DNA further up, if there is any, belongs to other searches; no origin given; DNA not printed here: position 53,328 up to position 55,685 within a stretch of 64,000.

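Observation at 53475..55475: Single polypeptide combining an FtsK/SpoIIIE-like ATPase domain with an EccA/CbxX-type AAA+ domain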

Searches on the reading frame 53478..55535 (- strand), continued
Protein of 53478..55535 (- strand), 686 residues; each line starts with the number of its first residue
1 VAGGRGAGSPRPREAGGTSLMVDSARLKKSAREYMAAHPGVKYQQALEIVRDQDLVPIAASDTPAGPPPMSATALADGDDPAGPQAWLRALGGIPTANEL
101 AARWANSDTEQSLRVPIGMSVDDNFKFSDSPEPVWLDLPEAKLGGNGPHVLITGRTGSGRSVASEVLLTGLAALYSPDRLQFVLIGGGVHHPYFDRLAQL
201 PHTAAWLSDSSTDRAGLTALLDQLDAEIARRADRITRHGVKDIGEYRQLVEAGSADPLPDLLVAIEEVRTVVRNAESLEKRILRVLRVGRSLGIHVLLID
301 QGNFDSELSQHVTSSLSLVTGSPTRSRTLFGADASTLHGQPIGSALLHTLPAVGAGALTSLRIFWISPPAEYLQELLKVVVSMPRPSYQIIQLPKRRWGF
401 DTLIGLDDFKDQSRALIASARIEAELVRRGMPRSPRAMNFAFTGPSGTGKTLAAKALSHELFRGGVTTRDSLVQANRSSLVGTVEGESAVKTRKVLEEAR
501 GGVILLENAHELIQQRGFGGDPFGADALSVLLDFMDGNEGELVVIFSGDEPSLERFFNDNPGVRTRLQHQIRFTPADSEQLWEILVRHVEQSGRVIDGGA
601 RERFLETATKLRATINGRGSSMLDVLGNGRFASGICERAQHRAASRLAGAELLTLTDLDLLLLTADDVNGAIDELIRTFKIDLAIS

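Call 43: find_related_loci(query=A2, collection=genome_contigs, flank=10000)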
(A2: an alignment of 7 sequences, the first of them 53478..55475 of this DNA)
Query A2 (666 aa) in genome_contigs; peptide patterns used: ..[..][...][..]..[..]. (x = any residue, [..] = any of these).
10 stretches matched a pattern; 3 encode a relative of the query (tblastn E <= 1e-3); 3 distinct loci.
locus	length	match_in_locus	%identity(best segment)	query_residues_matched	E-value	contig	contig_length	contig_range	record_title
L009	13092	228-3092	36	1-652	3e-41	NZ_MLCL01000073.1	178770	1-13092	Mycobacterium syngnathidarum strain 27335 NODE_13_length_178770_cov_27.0845, whole genome shotgun sequence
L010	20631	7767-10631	27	1-652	3e-41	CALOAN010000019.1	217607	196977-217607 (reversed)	MAG: uncultured actinomycete isolate LOGT_bin.0024 genome assembly, contig: contig_29813, whole genome shotgun sequence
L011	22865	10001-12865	28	1-652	7e-42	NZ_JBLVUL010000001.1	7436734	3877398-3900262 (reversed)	Mycobacterium sp. 48b Seq1, whole genome shotgun sequence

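Call 50: predict_structure(alignment_id=A1)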
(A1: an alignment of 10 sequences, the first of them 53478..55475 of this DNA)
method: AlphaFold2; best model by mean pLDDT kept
length: 666 residues; sequences in the alignment: 10
mean_pLDDT: 37.5   pTM: 0.21
mean pLDDT of the five models: 37.5, 36.3, 36.2, 35.3, 35.2
residues with pLDDT >= 90: 0; 70-90: 16; 50-70: 80; < 50: 570
segments of 3 or more residues with pLDDT < 50: 34-201, 237-245, 254-256, 266-434, 445-644, 660-666
pLDDT, mean of each block of 10 residues (from residue 1): 56 73 72 41 27 26 29 32 29 24 25 24 25 26 32 35 36 42 37 39 51 53 57 52 49 50 47 39 36 25 25 28 23 25 34 46 33 32 42 44 46 34 32 51 47 35 24 24 34 29 31 35 36 40 33 34 40 37 45 30 23 25 35 44 48 54 42
secondary structure, 60 per line:
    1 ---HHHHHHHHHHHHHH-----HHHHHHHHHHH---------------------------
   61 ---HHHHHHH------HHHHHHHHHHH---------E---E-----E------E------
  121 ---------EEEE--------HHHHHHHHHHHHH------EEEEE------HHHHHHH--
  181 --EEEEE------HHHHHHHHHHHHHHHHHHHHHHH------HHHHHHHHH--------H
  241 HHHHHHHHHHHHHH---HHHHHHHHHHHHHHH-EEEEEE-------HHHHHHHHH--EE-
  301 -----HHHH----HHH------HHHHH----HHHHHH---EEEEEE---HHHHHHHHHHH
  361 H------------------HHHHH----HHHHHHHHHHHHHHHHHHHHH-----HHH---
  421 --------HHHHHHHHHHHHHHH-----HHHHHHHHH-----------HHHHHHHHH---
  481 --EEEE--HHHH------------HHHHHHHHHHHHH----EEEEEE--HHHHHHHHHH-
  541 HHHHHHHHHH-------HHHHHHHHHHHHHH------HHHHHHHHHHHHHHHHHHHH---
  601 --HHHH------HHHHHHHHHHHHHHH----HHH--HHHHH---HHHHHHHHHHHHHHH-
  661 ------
elements in order (helices of 4 or more, strands of 3 or more residues): H4-17 H23-33 H64-70 H77-87 E130-133 H142-154 E161-165 H172-178 E183-187 H194-216 H223-231 H240-254 H258-272 E274-279 H287-295 H306-309 H323-327 H332-337 E341-346 H350-361 H380-384 H389-409 H429-443 H449-457 H469-477 E483-486 H489-492 H505-517 E522-527 H530-539 H541-550 H558-571 H578-597 H603-606 H613-627 H637-641 H645-659

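Call 51: search_protein_families(library=padloc, proteins=[window:53478-55475:-], max_evalue=0.01)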
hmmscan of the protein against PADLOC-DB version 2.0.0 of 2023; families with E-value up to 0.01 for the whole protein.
window:53478-55475:- (666 aa): 4 families
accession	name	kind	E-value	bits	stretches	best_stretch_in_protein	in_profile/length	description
PDLC04140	mad8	-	7.2e-16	56.6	1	95-307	4-260/314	mads_8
PDLC02806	SspH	-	1.1e-13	47.6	1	123-279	1533-1686/1766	SspH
PDLC02804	SspH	-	1.5e-06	24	1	127-281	1333-1485/1561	SspH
PDLC02196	IetA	-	0.0049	14.3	1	393-463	101-165/374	-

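Call 62: find_homologous_proteins(query=A2, max_evalue=1e-20)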
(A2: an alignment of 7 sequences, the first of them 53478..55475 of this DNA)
Query A2 (7 sequences) (666 aa, profile of the alignment): 85 proteins with E <= 1e-20 among 8000 candidates.
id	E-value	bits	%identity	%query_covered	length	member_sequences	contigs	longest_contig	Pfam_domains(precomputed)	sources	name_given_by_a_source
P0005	0.0e+0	1157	79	100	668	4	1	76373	PF17866.9,PF00004.36,PF13401.13,PF01580.25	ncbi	-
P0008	0.0e+0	1125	76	100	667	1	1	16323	PF17866.9,PF00004.36,PF13401.13,PF01580.25,PF13191.13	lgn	-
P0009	0.0e+0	1124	74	99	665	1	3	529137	PF17866.9,PF13555.13,PF00004.36,PF13401.13,PF01580.25,PF13191.13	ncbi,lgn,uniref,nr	ncbi:FtsK/SpoIIIE domain-containing protein [Mycobacteroides abscessus]|uniref:FtsK/SpoIIIE domain-c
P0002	0.0e+0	1112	94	100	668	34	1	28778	PF17866.9,PF00004.36,PF13401.13,PF01580.25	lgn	-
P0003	0.0e+0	1103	92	100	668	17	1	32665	PF17866.9,PF00004.36,PF13401.13,PF01580.25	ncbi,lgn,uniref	ncbi:FtsK/SpoIIIE domain-containing protein [Mycobacteroides abscessus]|uniref:FtsK/SpoIIIE domain-c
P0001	0.0e+0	1102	95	100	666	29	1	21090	PF17866.9,PF00004.36,PF13401.13,PF01580.25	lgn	-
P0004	0.0e+0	1086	85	100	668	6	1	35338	PF17866.9,PF00004.36,PF13401.13,PF01580.25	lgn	-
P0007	0.0e+0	1086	78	100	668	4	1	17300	PF17866.9,PF00004.36,PF13401.13,PF01580.25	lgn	-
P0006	0.0e+0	1051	78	100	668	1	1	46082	PF17866.9,PF00004.36,PF13401.13,PF01580.25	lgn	-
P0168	1.6e-90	322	32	30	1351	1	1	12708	PF13173.13,PF05729.19,PF13555.13,PF13401.13,PF01580.25,PF13191.13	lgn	-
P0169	2.2e-88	315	32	35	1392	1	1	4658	PF00437.27,PF01443.25,PF13245.13,PF13555.13,PF13401.13,PF01637.25,PF13191.13,PF24883.3,PF00005.34,PF05729.19,PF01580.25,PF25199.2,PF13481.13,PF20720.4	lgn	-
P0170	3.4e-86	308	33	43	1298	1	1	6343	PF05729.19,PF13555.13,PF13401.13,PF01580.25,PF25199.2,PF13191.13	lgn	-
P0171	3.5e-84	301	32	43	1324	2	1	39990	PF01935.24,PF00005.34,PF13476.13,PF05729.19,PF13555.13,PF13401.13,PF20703.4,PF01580.25,PF25199.2,PF13481.13,PF13191.13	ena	-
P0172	8.0e-83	297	91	25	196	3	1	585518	PF01580.25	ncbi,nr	ncbi:cell division protein FtsK [Mycobacteroides abscessus]|nr:cell division protein FtsK [Mycobacte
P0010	7.2e-82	294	29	40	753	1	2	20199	PF13604.13,PF00004.36,PF13401.13,PF05496.19,PF07728.21,PF13191.13,PF00158.33,PF00005.34,PF17866.9,PF00910.29,PF01078.28,PF20720.4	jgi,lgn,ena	-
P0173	2.6e-81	292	30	40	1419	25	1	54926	PF00437.27,PF13245.13,PF13555.13,PF13401.13,PF20703.4,PF13191.13,PF10412.16,PF01935.24,PF24883.3,PF00005.34,PF05729.19,PF01580.25,PF25199.2,PF13481.13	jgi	jgi:S-DNA-T family DNA segregation ATPase FtsK/SpoIIIE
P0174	1.8e-78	282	31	35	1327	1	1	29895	PF13245.13,PF05872.19,PF13555.13,PF00004.36,PF13401.13,PF20703.4,PF13191.13,PF10412.16,PF01935.24,PF05729.19,PF01580.25,PF25199.2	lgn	-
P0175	3.5e-75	272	33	30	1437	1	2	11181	PF10412.16,PF00005.34,PF13245.13,PF05729.19,PF13555.13,PF00004.36,PF13401.13,PF01580.25,PF13191.13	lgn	-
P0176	5.7e-75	271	35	39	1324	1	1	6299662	PF05729.19,PF13401.13,PF01580.25,PF13191.13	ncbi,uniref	ncbi:type VII secretion protein EccCb [Streptomyces sp. CA-294286]|uniref:type VII secretion protein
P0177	1.2e-74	270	37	39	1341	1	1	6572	PF05729.19,PF13401.13,PF01580.25,PF13191.13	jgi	-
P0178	1.0e-73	267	37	39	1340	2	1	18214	PF01935.24,PF05729.19,PF13401.13,PF01580.25,PF25199.2,PF13191.13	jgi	jgi:DNA segregation ATPase FtsK/SpoIIIE, S-DNA-T family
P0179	8.5e-72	260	33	39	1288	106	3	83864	PF01935.24,PF05729.19,PF13401.13,PF01580.25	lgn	-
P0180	6.7e-69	251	35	39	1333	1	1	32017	PF00005.34,PF05729.19,PF13401.13,PF01580.25,PF13481.13,PF13191.13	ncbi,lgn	ncbi:MAG: type VII secretion protein EccCa [Streptomyces sp.]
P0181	6.5e-68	248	34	39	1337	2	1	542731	PF00005.34,PF05729.19,PF13401.13,PF01580.25,PF13191.13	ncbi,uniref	ncbi:type VII secretion protein EccCa [Streptomyces sp. NPDC051218]|uniref:type VII secretion protei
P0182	7.0e-68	247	34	39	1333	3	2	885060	PF00005.34,PF05729.19,PF13401.13,PF01580.25,PF13191.13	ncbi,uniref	ncbi:type VII secretion protein EccCa [Streptomyces sp. NPDC058644]|uniref:type VII secretion protei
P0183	8.5e-68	247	33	39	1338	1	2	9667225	PF00005.34,PF05729.19,PF13555.13,PF13401.13,PF01580.25,PF13191.13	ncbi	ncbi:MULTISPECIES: type VII secretion protein EccCa [Streptomyces]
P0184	2.6e-65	239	33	41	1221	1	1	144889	PF13245.13,PF13555.13,PF13401.13,PF20703.4,PF13191.13,PF01935.24,PF00005.34,PF05729.19,PF00910.29,PF01580.25,PF25199.2,PF20720.4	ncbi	ncbi:type VII secretion system ESX-4 FtsK/SpoIIIE family ATPase EccC4 [soil metagenome]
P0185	2.3e-64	236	33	44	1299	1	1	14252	PF10412.16,PF01935.24,PF05729.19,PF13401.13,PF01580.25,PF25199.2,PF13191.13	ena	-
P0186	1.4e-63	233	33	31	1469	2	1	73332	PF13401.13,PF01580.25,PF25199.2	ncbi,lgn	ncbi:FtsK/SpoIIIE domain-containing protein [Streptomyces misionensis]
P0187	1.9e-61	226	33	38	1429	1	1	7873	PF10412.16,PF00498.32,PF16697.11,PF13401.13,PF01580.25,PF25199.2,PF13191.13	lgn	-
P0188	1.3e-59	220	31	32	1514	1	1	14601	PF00498.32,PF16697.11,PF01580.25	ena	-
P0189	3.9e-59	219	29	38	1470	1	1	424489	PF13604.13,PF13401.13,PF01580.25,PF13191.13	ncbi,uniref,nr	ncbi:FtsK/SpoIIIE domain-containing protein [Yinghuangia soli]|uniref:Cell division protein FtsK n=1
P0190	5.3e-59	218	30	32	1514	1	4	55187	PF00498.32,PF01935.24,PF13245.13,PF13476.13,PF05872.19,PF13555.13,PF13401.13,PF01580.25,PF13191.13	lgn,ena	-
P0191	6.1e-57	211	31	30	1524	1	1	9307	PF00498.32,PF01935.24,PF05729.19,PF13555.13,PF13401.13,PF01580.25,PF02456.22,PF13191.13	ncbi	-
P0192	1.6e-56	210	34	33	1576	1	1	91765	PF05729.19,PF13401.13,PF01580.25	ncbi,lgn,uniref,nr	ncbi:FtsK/SpoIIIE domain-containing protein [Streptomyces aidingensis]|uniref:DNA segregation ATPase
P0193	1.7e-56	210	31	39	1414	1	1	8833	PF00498.32,PF00005.34,PF16697.11,PF13555.13,PF13401.13,PF01580.25,PF25199.2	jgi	jgi:DNA segregation ATPase FtsK/SpoIIIE, S-DNA-T family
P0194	8.1e-56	208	33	30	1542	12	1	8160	PF00498.32,PF05872.19,PF13401.13,PF01580.25,PF13191.13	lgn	-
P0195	5.3e-55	205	33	30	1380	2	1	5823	PF01935.24,PF05872.19,PF13555.13,PF13401.13,PF01580.25,PF13191.13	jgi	-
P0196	1.3e-51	194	30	34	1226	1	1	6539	PF13401.13,PF01580.25,PF25199.2,PF13191.13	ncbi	ncbi:FtsK/SpoIIIE domain-containing protein [Frankia sp. CcWB3]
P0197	9.5e-51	191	28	41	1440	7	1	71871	PF13604.13,PF13245.13,PF13555.13,PF00004.36,PF13401.13,PF20703.4,PF13191.13,PF24883.3,PF05729.19,PF16697.11,PF01580.25,PF25199.2,PF13481.13,PF20720.4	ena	-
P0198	2.2e-50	190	27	43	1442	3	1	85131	PF13604.13,PF13245.13,PF13555.13,PF00004.36,PF13401.13,PF20703.4,PF13191.13,PF24883.3,PF00005.34,PF05729.19,PF16697.11,PF01580.25,PF25199.2,PF13481.13,PF20720.4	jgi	jgi:DNA segregation ATPase FtsK/SpoIIIE, S-DNA-T family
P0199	2.4e-50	189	28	41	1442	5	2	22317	PF13604.13,PF13245.13,PF13555.13,PF00004.36,PF13401.13,PF20703.4,PF13191.13,PF24883.3,PF00005.34,PF05729.19,PF16697.11,PF01580.25,PF25199.2,PF13481.13,PF20720.4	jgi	jgi:DNA segregation ATPase FtsK/SpoIIIE, S-DNA-T family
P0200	2.9e-50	189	27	43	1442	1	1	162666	PF13604.13,PF13245.13,PF13555.13,PF00004.36,PF13401.13,PF20703.4,PF13191.13,PF24883.3,PF00005.34,PF05729.19,PF16697.11,PF01580.25,PF25199.2,PF13481.13,PF20720.4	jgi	jgi:DNA segregation ATPase FtsK/SpoIIIE, S-DNA-T family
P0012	4.6e-50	189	29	38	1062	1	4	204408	PF01935.24,PF05729.19,PF13401.13,PF20703.4,PF01580.25,PF13481.13,PF13191.13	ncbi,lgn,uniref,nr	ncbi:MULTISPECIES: FtsK/SpoIIIE domain-containing protein [unclassified Nocardioides]|uniref:FtsK/Sp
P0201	2.8e-49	186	26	41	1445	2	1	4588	PF13604.13,PF13245.13,PF05729.19,PF16697.11,PF13555.13,PF13401.13,PF20703.4,PF01580.25,PF25199.2,PF20720.4,PF13191.13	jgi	jgi:DNA segregation ATPase FtsK/SpoIIIE, S-DNA-T family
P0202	2.9e-49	186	29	41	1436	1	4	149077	PF13604.13,PF13245.13,PF13555.13,PF00004.36,PF13401.13,PF20703.4,PF13191.13,PF24883.3,PF00005.34,PF05729.19,PF16697.11,PF01580.25,PF25199.2,PF13481.13,PF20720.4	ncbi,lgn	-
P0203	3.4e-49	186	28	31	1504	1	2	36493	PF00498.32,PF13245.13,PF05729.19,PF16697.11,PF13555.13,PF13401.13,PF20703.4,PF01580.25,PF25199.2,PF13191.13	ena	-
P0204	3.8e-49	186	30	33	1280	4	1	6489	PF13604.13,PF00005.34,PF05729.19,PF13555.13,PF13401.13,PF01580.25,PF25199.2,PF13191.13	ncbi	-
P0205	9.8e-49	184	31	42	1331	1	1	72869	PF00498.32,PF01935.24,PF16697.11,PF13401.13,PF01580.25,PF25199.2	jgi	jgi:S-DNA-T family DNA segregation ATPase FtsK/SpoIIIE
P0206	2.1e-48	183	29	31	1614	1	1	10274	PF00498.32,PF13476.13,PF05729.19,PF16697.11,PF13555.13,PF00004.36,PF13401.13,PF01580.25,PF25199.2,PF13191.13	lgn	-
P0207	4.1e-47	179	37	24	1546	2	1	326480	PF13401.13,PF01580.25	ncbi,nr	ncbi:FtsK/SpoIIIE domain-containing protein [Actinacidiphila acididurans]|nr:FtsK/SpoIIIE domain-con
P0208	4.9e-46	175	33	35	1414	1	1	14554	PF00498.32,PF16697.11,PF13401.13,PF01580.25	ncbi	-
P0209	1.1e-45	174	29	31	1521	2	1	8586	PF00498.32,PF01935.24,PF16697.11,PF13555.13,PF13401.13,PF20703.4,PF01580.25,PF25199.2,PF13191.13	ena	-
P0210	1.3e-45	174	29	31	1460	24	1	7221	PF00498.32,PF05729.19,PF16697.11,PF13521.13,PF00004.36,PF13401.13,PF01580.25,PF25199.2,PF13481.13,PF13191.13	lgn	-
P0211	1.7e-44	170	30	40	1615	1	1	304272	PF13401.13,PF01580.25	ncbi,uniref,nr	ncbi:FtsK/SpoIIIE domain-containing protein [Streptomyces sp. HPF1205]|uniref:FtsK/SpoIIIE domain-co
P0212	3.2e-44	169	30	35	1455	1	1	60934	PF00437.27,PF00498.32,PF16697.11,PF13555.13,PF00004.36,PF13401.13,PF20703.4,PF01580.25,PF25199.2,PF13191.13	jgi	jgi:S-DNA-T family DNA segregation ATPase FtsK/SpoIIIE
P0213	6.9e-44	168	34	31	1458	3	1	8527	PF00498.32,PF05729.19,PF16697.11,PF13401.13,PF01580.25,PF25199.2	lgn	-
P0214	1.6e-43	167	27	48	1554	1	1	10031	PF00498.32,PF16697.11,PF05872.19,PF13401.13,PF01580.25,PF13191.13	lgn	-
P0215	1.7e-43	167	28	41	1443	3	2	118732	PF01443.25,PF13604.13,PF13245.13,PF13555.13,PF00004.36,PF13401.13,PF20703.4,PF13191.13,PF24883.3,PF05729.19,PF16697.11,PF01580.25,PF25199.2,PF13481.13,PF20720.4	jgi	jgi:DNA segregation ATPase FtsK/SpoIIIE, S-DNA-T family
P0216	3.6e-43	166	33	27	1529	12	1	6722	PF00498.32,PF16697.11,PF13401.13,PF01580.25,PF13191.13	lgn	-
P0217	4.9e-43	165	32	24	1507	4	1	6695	PF00498.32,PF16697.11,PF13401.13,PF01580.25,PF13191.13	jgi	jgi:S-DNA-T family DNA segregation ATPase FtsK/SpoIIIE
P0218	9.8e-43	164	28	41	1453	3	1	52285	PF00437.27,PF13245.13,PF13555.13,PF00004.36,PF13401.13,PF13191.13,PF00498.32,PF01935.24,PF05729.19,PF16697.11,PF01580.25,PF25199.2,PF13481.13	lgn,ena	-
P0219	1.3e-41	161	37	23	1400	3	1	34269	PF00498.32,PF13604.13,PF05729.19,PF16697.11,PF13401.13,PF01580.25,PF25199.2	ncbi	ncbi:FtsK/SpoIIIE domain-containing protein [Angustibacter aerolatus]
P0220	2.7e-41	160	38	24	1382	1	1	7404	PF10412.16,PF13401.13,PF01580.25,PF25199.2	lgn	-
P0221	9.9e-40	154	28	33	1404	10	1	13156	PF00498.32,PF16697.11,PF13555.13,PF01580.25,PF25199.2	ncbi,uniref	ncbi:FtsK/SpoIIIE domain-containing protein [Streptomyces sparsogenes]|uniref:FtsK/SpoIIIE domain-co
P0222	7.6e-39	151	35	23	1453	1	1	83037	PF00498.32,PF16697.11,PF13401.13,PF01580.25,PF25199.2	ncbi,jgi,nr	ncbi:MAG TPA: FtsK/SpoIIIE domain-containing protein [Mycobacteriales bacterium]|jgi:S-DNA-T family 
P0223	2.7e-37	146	31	42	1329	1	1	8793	PF00498.32,PF16697.11,PF13401.13,PF01580.25,PF25199.2,PF13191.13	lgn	-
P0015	7.8e-37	145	28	56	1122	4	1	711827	PF16697.11,PF00004.36,PF13401.13,PF01580.25,PF20720.4,PF13191.13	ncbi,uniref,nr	ncbi:FtsK/SpoIIIE domain-containing protein [Pseudactinotalea terrae]|uniref:FtsK/SpoIIIE domain-con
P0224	1.5e-36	144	26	47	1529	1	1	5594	PF00498.32,PF13604.13,PF24883.3,PF16697.11,PF13555.13,PF13401.13,PF20703.4,PF01580.25,PF25199.2,PF13481.13,PF13191.13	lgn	-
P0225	2.9e-36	143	29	42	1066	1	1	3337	PF13401.13,PF01580.25,PF25199.2,PF13191.13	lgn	-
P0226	9.9e-36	141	28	36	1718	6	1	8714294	PF13401.13,PF01580.25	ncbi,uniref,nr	ncbi:FtsK/SpoIIIE domain-containing protein [Streptomyces sp. Caat 7-52]|uniref:FtsK/SpoIIIE domain-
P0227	3.1e-35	140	27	33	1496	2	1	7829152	PF00005.34,PF13555.13,PF13401.13,PF01580.25,PF13191.13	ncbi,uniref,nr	ncbi:FtsK/SpoIIIE domain-containing protein [Micromonospora sp. WMMD712]|uniref:FtsK/SpoIIIE domain-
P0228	5.9e-35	139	29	31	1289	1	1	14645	PF01580.25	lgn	-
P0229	1.8e-34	137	32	26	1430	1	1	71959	PF00005.34,PF16697.11,PF13401.13,PF01580.25,PF13191.13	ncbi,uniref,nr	ncbi:hypothetical protein IV498_06220 [Paenarthrobacter sp. Z7-10]|uniref:FtsK/SpoIIIE domain-contai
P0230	2.6e-34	136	35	41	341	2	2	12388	PF01580.25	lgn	-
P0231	1.7e-33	134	31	41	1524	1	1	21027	PF05729.19,PF13555.13,PF13401.13,PF01580.25,PF25199.2,PF13481.13,PF13191.13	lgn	-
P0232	2.1e-33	133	27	39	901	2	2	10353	PF01580.25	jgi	jgi:S-DNA-T family DNA segregation ATPase FtsK/SpoIIIE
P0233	1.3e-30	124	33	27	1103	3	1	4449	PF00005.34,PF13555.13,PF00004.36,PF13401.13,PF01580.25,PF25199.2,PF13191.13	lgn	-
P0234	1.6e-25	107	28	33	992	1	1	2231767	PF00498.32,PF01580.25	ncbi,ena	-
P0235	4.5e-24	103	28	23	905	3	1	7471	PF01580.25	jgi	-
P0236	9.4e-24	102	28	27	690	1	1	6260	PF01580.25,PF25199.2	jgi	jgi:S-DNA-T family DNA segregation ATPase FtsK/SpoIIIE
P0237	1.9e-23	101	33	24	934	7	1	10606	PF01580.25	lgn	-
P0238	6.9e-23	99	33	30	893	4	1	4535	PF01580.25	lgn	-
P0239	9.2e-21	92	32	31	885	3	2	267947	PF01580.25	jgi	jgi:S-DNA-T family DNA segregation ATPase FtsK/SpoIIIE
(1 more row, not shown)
